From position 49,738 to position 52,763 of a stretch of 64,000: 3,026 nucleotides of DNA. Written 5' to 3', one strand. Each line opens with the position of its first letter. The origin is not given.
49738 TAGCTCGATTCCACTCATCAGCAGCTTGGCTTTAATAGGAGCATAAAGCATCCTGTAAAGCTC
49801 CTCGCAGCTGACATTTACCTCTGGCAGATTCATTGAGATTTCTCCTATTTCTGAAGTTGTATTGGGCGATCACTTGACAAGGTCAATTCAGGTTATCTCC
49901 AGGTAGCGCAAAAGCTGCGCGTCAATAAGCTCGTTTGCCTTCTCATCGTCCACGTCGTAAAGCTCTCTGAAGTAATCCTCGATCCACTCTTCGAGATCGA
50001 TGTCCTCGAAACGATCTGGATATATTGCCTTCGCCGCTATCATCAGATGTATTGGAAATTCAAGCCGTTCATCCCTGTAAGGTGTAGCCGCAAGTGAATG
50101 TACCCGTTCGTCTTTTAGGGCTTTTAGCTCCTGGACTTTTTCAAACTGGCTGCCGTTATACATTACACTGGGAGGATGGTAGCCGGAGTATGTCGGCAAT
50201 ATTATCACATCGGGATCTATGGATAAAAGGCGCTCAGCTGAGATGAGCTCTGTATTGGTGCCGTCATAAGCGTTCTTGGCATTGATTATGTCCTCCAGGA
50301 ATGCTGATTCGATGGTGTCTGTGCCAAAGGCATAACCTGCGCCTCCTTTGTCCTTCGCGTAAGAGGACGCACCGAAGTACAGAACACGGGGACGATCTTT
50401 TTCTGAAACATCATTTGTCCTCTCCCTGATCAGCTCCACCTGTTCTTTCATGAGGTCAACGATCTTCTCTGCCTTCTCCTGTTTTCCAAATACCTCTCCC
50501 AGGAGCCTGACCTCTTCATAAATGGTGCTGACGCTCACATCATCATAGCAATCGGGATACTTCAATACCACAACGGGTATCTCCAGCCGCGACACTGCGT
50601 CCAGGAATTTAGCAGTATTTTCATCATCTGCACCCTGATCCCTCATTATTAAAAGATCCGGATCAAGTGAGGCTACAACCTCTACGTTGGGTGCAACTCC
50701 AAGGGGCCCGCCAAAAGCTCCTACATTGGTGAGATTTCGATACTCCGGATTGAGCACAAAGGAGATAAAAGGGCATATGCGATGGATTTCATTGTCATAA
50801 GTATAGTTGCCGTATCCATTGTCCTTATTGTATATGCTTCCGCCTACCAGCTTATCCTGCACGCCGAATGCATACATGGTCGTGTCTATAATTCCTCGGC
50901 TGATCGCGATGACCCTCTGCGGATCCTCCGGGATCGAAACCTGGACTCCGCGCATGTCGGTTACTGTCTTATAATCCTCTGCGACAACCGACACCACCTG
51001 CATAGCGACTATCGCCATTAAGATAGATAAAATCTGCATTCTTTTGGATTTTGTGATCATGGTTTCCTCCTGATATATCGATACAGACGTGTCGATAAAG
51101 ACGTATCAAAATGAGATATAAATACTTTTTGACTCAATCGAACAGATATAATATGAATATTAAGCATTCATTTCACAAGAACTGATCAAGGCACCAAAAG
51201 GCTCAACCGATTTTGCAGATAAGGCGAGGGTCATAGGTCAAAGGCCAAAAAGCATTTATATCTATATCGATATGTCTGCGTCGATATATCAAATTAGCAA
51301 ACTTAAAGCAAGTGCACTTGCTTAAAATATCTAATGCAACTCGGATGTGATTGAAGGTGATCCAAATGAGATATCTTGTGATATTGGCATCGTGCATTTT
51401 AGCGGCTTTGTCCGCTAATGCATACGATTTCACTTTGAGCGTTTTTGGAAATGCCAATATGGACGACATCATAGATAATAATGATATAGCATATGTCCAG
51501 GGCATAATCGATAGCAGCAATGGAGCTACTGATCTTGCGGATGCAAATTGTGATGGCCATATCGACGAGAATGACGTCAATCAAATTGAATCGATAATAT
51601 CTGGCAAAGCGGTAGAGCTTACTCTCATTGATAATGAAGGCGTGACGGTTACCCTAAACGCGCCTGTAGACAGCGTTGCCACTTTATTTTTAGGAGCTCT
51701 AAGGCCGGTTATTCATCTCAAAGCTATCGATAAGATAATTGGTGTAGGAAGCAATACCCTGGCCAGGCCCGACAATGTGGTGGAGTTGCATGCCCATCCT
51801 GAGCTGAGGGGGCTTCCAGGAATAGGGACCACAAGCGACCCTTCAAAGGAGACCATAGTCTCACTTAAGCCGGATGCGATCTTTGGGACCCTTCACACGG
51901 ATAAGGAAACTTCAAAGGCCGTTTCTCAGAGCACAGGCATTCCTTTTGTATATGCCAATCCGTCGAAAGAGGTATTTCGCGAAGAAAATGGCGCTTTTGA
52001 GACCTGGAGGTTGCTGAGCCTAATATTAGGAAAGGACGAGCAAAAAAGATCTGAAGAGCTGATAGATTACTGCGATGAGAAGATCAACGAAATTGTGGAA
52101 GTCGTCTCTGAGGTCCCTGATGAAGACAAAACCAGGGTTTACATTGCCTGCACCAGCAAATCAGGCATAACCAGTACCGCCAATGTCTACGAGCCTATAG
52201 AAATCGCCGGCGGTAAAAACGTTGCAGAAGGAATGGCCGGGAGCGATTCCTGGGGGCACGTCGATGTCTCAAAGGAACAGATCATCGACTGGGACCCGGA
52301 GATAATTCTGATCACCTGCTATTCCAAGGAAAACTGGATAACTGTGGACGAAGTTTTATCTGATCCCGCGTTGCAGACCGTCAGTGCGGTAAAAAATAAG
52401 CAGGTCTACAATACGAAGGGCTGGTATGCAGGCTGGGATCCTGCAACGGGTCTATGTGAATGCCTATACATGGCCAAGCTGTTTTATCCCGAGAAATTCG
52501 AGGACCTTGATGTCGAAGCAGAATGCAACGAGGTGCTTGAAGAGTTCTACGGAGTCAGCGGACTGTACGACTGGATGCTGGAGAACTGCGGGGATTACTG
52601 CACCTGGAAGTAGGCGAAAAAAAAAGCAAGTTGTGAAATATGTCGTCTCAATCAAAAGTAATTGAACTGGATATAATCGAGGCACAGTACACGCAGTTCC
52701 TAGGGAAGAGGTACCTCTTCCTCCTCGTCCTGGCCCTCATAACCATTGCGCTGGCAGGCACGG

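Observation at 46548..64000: Duplicated module: secreted FmdE-domain protein + SAM methyltransferase + FecB-type binding protein + FecCD/FecE importer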

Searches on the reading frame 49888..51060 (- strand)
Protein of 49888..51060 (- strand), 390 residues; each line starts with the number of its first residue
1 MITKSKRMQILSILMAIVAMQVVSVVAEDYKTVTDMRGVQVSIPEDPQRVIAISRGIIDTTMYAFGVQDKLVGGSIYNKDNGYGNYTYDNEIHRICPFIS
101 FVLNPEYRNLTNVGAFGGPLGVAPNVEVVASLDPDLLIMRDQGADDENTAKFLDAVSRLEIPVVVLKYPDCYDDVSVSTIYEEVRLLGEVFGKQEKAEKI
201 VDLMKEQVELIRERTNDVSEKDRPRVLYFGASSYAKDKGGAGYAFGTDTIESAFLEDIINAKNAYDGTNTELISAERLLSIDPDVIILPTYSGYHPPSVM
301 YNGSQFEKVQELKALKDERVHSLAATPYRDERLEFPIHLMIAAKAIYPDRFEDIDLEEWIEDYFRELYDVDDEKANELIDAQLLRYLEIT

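Call 3: search_protein_families(library=pfam, proteins=[window:49888-51060:-], max_evalue=0.01)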
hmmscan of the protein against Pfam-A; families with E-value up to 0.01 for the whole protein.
window:49888-51060:- (390 aa): 1 family
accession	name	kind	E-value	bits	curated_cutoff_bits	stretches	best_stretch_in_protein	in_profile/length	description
PF01497.23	Peripla_BP_2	-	9.4e-19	68.2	27.5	1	123-288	48-197/235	Periplasmic binding protein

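Call 10: search_protein_families(library=ncbifam, proteins=[window:49888-51060:-], max_evalue=0.001)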
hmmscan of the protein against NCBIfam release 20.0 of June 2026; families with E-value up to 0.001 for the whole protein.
window:49888-51060:- (390 aa): 9 families
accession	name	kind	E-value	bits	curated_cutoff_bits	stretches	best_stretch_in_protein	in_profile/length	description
TIGR04281.1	peripla_PGF_1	equivalog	3.5e-21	75.7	325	1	121-300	68-227/330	PGF-CTERM-anchored ABC transporter substrate-binding protein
NF010649.0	PRK14048.1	equivalog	2.7e-16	59.7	374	1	11-291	10-271/374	ferrichrome/ferrioxamine B periplasmic transporter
NF052484.1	sider_BP_EitA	equivalog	1.9e-09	37.1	640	1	177-288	154-260/328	siderophore ABC transporter substrate-binding protein EitA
TIGR03659.1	IsdE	equivalog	6.2e-09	35.5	298.65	1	121-325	82-269/292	heme ABC transporter substrate-binding protein IsdE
NF008501.1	PRK11411.1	subfamily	4e-08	32.5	320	1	123-323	91-269/303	Fe(3+) dicitrate ABC transporter substrate-binding protein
NF047879.1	catechol_SstD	exception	1.7e-07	30.6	450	1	40-287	64-279/343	ferrated catecholamine ABC transporter substrate-binding lipoprotein SstD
NF008200.0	PRK10957.1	equivalog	1.2e-06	27.8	205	1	123-215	115-197/330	Fe2+-enterobactin ABC transporter substrate-binding protein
TIGR03868.1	F420-O_ABCperi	hypoth_equivalog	2e-06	27.3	392.4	0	171-288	121-227/287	putative F420-0 ABC transporter substrate-binding protein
NF002894.0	PRK03379.1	equivalog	0.00051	19.3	234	0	125-287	70-213/266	vitamin B12 ABC transporter substrate-binding protein BtuF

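Call 30: search_solved_structures(query=window:49888-51060:-, max_evalue=0.001)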
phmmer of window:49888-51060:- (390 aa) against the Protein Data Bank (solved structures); distinct sequences matched with E-value up to 0.001: 13.
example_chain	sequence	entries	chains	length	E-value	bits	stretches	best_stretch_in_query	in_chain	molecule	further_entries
2etv_A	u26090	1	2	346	4.5e-17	65.3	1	34-365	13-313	iron(III) ABC transporter, periplasmic iron-binding protein, putative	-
4ovk_A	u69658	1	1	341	1.2e-16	63.9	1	25-380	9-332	Periplasmic binding protein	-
6b2x_A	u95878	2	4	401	7e-10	41.6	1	31-368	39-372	Solute-binding periplasmic protein of iron/siderophore ABC transporter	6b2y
3psa_A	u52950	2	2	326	4.4e-09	39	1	179-369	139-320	protein HI_1472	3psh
5cr9_A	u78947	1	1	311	5.3e-09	38.7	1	38-293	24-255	ABC-type Fe3+-hydroxamate transport system, periplasmic component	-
4ls3_A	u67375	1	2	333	5.6e-08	35.3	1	194-375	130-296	Nickel (III) ABC transporter, periplasmic iron-bindin gprotein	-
4pag_A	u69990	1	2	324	5.7e-08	35.3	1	113-370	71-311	Periplasmic binding protein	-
4ino_A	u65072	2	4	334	5.7e-08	35.3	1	177-375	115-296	Nickel (II) ABC transporter, periplasmic nickel-binding protein | Iron (III) ABC transporter, periplasmic iron-binding protein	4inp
9ht5_A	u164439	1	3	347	2.4e-06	30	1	99-312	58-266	Periplasmic substrate-binding transport protein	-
9hrj_A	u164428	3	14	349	2.4e-06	30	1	99-312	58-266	Periplasmic substrate-binding transport protein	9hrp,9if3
4mo9_A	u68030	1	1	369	2.5e-05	26.6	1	105-365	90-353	Periplasmic binding protein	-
4m7o_A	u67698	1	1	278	0.0002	23.7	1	126-316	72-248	Iron-binding protein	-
4ljs_A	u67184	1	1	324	0.00035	22.9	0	125-351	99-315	Periplasmic binding protein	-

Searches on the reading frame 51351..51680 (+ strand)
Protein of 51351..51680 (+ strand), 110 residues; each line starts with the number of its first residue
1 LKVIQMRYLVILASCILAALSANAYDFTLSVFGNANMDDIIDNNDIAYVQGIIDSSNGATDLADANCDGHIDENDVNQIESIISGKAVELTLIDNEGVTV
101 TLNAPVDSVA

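Call 59: search_protein_families(library=pfam, proteins=[window:51351-51680:+], max_evalue=1)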
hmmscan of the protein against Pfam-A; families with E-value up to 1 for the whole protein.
window:51351-51680:+ (110 aa): 4 families
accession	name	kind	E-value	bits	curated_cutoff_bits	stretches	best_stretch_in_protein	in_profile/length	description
PF00879.23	Defensin_propep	-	0.028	15.1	23.6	1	6-24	1-19/51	Defensin propeptide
PF22670.1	Gp10_D3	-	0.029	15.1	27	1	16-77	15-75/122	Baseplate wedge protein gp10 domain 3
PF16045.11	LisH_2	-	0.082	12.4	27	1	20-32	9-21/28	LisH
PF25272.1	VERL_C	-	0.15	12.3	27.2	1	13-107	42-137/231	Vitelline envelope sperm lysin receptor, C-terminal domain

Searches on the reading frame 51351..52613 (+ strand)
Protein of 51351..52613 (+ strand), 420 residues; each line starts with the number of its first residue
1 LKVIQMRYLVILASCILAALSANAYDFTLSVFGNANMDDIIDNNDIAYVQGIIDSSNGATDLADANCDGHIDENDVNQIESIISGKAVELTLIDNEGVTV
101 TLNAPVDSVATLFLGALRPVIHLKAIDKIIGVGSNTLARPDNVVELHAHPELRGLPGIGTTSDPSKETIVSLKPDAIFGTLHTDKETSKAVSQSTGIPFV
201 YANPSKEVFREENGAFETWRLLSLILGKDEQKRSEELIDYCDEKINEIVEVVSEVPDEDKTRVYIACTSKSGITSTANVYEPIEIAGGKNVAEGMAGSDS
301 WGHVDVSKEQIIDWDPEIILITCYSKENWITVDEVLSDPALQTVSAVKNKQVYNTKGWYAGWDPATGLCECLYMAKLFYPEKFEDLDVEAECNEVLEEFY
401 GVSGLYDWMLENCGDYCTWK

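Call 3: search_protein_families(library=pfam, proteins=[window:51351-52613:+], max_evalue=0.01)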
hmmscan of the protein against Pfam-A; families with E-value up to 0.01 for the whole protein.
window:51351-52613:+ (420 aa): 1 family
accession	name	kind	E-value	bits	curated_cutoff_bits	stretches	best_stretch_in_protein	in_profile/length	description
PF01497.23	Peripla_BP_2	-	3.6e-22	79.4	27.5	1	125-356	17-232/235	Periplasmic binding protein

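Call 10: search_protein_families(library=ncbifam, proteins=[window:51351-52613:+], max_evalue=0.001)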
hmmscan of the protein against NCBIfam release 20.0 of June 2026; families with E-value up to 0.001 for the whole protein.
window:51351-52613:+ (420 aa): 5 families
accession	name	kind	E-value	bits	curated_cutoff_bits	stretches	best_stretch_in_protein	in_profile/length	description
TIGR04281.1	peripla_PGF_1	equivalog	2.5e-13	49.9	325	1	91-356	6-242/330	PGF-CTERM-anchored ABC transporter substrate-binding protein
NF010649.0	PRK14048.1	equivalog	1.5e-10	40.7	374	1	120-402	64-362/374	ferrichrome/ferrioxamine B periplasmic transporter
TIGR03659.1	IsdE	equivalog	9.4e-09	34.9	298.65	1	153-355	74-267/292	heme ABC transporter substrate-binding protein IsdE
NF008501.1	PRK11411.1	subfamily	1.4e-08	34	320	1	157-356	85-270/303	Fe(3+) dicitrate ABC transporter substrate-binding protein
TIGR03868.1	F420-O_ABCperi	hypoth_equivalog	0.00014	21.2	392.4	0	93-351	4-258/287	putative F420-0 ABC transporter substrate-binding protein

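Call 78: search_solved_structures(query=window:51351-52613:+, max_evalue=0.001)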
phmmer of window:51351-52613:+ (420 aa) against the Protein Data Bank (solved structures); distinct sequences matched with E-value up to 0.001: 12.
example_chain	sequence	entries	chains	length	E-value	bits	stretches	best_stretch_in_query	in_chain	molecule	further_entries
2etv_A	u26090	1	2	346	1e-31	113.6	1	100-415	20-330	iron(III) ABC transporter, periplasmic iron-binding protein, putative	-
4hn9_A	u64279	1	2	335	1.7e-22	83.2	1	85-402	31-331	Iron complex transport system substrate-binding protein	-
3psa_A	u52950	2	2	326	3.1e-16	62.6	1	102-403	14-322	protein HI_1472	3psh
6b2x_A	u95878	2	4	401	1.9e-15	60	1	85-403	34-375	Solute-binding periplasmic protein of iron/siderophore ABC transporter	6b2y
9hrj_A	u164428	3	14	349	1.3e-14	57.3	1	124-403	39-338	Periplasmic substrate-binding transport protein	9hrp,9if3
9ht5_A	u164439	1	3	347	1.4e-14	57.2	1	124-403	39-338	Periplasmic substrate-binding transport protein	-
4mo9_A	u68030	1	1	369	6.2e-13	51.7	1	84-267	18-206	Periplasmic binding protein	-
4pag_A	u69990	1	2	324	3.9e-11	45.8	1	125-402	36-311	Periplasmic binding protein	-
4ovk_A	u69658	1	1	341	5.7e-09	38.7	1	159-400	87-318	Periplasmic binding protein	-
4ino_A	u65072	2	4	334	1.3e-07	34.2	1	300-400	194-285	Nickel (II) ABC transporter, periplasmic nickel-binding protein | Iron (III) ABC transporter, periplasmic iron-binding protein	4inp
4ls3_A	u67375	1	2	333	1.3e-07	34.2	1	300-400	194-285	Nickel (III) ABC transporter, periplasmic iron-bindin gprotein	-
3tny_A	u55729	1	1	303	0.00071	21.9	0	148-367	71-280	YfiY (ABC transport system substrate-binding protein)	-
